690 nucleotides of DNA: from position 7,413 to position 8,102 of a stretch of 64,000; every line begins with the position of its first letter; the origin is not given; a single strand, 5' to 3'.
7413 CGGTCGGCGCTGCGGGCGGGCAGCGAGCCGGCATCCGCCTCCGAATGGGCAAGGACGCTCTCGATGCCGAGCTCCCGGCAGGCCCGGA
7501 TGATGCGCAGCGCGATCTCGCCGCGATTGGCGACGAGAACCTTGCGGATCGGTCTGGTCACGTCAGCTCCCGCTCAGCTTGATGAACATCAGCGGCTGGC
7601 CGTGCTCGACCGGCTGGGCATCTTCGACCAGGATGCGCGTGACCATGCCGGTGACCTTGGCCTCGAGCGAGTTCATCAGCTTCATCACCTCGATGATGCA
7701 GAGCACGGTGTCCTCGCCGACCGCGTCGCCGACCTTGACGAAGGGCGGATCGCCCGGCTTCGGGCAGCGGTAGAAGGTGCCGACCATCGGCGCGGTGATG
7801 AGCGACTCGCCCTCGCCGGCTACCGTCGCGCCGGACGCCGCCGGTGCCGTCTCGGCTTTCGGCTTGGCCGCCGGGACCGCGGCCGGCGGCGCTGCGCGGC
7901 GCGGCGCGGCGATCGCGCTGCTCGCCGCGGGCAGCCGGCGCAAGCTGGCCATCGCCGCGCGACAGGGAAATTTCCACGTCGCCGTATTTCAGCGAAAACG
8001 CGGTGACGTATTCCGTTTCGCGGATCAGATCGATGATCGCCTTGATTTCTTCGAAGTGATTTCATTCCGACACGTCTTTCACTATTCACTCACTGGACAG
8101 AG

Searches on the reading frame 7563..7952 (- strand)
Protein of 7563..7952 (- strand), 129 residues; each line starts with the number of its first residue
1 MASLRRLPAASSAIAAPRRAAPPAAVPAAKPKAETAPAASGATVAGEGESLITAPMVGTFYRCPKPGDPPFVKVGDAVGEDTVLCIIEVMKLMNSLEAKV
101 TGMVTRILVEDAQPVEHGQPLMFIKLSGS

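Call 47: search_protein_families(library=pfam, proteins=[window:7563-7952:-], max_evalue=0.00001)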
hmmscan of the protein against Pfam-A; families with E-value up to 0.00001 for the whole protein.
window:7563-7952:- (129 aa): 1 family
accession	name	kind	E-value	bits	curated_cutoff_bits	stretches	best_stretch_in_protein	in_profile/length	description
PF00364.28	Biotin_lipoyl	-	8.3e-20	70.8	22.1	1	52-124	3-73/73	Biotin-requiring enzyme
